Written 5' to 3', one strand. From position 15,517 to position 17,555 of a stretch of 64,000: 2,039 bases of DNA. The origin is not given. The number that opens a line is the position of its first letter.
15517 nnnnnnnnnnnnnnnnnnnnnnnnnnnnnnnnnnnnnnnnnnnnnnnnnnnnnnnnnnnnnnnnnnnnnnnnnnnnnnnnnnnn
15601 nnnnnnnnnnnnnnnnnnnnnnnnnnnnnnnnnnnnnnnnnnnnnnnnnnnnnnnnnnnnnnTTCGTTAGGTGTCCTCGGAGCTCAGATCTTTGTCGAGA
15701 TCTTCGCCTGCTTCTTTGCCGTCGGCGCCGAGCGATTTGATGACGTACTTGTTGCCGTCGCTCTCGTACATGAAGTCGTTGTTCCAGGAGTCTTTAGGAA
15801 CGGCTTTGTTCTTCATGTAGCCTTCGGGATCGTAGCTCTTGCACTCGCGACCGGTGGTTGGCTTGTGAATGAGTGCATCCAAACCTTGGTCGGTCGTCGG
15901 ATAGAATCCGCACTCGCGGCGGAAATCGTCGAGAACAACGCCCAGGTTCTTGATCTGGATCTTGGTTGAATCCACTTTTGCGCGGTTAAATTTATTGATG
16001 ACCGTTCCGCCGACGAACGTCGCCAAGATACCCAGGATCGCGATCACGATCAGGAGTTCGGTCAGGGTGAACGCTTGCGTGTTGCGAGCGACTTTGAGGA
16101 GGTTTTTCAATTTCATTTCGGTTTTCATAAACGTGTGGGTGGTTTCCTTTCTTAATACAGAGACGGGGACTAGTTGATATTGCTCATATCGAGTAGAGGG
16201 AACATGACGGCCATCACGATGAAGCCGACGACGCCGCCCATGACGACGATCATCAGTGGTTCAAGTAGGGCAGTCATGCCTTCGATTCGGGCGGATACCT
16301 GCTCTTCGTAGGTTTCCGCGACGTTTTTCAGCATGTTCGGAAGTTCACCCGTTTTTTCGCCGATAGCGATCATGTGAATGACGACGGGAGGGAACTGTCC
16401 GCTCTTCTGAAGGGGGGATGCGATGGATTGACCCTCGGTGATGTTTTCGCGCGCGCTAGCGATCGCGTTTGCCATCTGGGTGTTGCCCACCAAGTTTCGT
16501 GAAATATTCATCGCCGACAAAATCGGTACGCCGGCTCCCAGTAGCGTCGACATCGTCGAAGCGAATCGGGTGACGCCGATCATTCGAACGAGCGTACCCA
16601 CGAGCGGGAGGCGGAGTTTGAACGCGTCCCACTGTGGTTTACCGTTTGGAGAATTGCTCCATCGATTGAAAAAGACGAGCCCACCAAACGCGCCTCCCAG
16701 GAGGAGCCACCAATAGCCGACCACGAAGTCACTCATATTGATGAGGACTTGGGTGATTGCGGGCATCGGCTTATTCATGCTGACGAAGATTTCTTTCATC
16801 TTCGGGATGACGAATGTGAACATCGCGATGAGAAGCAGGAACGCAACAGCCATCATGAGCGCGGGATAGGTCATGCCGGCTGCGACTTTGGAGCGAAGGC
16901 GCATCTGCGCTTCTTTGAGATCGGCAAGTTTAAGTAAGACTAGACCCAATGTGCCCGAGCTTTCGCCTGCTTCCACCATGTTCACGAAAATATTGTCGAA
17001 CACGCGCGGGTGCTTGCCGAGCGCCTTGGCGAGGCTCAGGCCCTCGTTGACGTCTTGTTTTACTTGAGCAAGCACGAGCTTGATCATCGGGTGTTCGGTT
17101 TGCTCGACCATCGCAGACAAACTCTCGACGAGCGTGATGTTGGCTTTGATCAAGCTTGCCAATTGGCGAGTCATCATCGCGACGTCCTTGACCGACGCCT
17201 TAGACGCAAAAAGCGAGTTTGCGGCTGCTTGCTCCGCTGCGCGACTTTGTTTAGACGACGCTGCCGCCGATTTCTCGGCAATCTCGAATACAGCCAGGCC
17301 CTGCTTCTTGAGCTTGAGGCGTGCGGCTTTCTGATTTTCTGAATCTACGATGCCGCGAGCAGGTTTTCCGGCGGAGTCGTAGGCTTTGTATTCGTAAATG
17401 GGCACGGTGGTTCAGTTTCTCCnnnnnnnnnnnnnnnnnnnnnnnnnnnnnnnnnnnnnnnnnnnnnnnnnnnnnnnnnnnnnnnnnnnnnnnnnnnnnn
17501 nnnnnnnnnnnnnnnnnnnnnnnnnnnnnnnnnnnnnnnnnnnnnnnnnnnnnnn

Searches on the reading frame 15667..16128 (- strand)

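Call 24: search_protein_families(library=pfam, proteins=[window:15667-16128:-], max_evalue=0.001)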
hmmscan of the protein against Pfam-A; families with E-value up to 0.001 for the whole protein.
window:15667-16128:- (153 aa): 2 families
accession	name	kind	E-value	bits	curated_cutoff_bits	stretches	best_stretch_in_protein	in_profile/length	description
PF08334.16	T2SSG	-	1.8e-27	96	21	1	43-150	2-107/108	Type II secretion system (T2SS), protein G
PF07963.17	N_methyl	-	4.6e-07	29.6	21.2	1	15-39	2-26/27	Prokaryotic N-terminal methylation motif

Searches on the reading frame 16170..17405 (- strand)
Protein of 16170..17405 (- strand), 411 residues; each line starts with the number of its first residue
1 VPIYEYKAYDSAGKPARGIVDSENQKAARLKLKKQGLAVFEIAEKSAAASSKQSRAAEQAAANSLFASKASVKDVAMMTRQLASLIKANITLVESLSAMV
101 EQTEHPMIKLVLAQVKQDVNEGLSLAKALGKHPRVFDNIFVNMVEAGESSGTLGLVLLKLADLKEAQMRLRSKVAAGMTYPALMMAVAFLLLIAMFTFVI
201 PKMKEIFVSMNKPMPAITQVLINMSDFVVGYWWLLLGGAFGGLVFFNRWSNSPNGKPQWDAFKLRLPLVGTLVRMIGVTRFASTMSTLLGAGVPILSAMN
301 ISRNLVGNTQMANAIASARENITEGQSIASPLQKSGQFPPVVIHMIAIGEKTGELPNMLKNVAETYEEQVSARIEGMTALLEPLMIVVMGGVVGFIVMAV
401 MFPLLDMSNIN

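Call 24: search_protein_families(library=pfam, proteins=[window:16170-17405:-], max_evalue=0.001)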
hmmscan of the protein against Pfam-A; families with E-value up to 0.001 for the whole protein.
window:16170-17405:- (411 aa): 1 family
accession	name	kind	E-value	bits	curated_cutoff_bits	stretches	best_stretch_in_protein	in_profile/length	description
PF00482.28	T2SSF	-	2.5e-61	205.6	25.2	2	281-403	1-125/125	Type II secretion system (T2SS), protein F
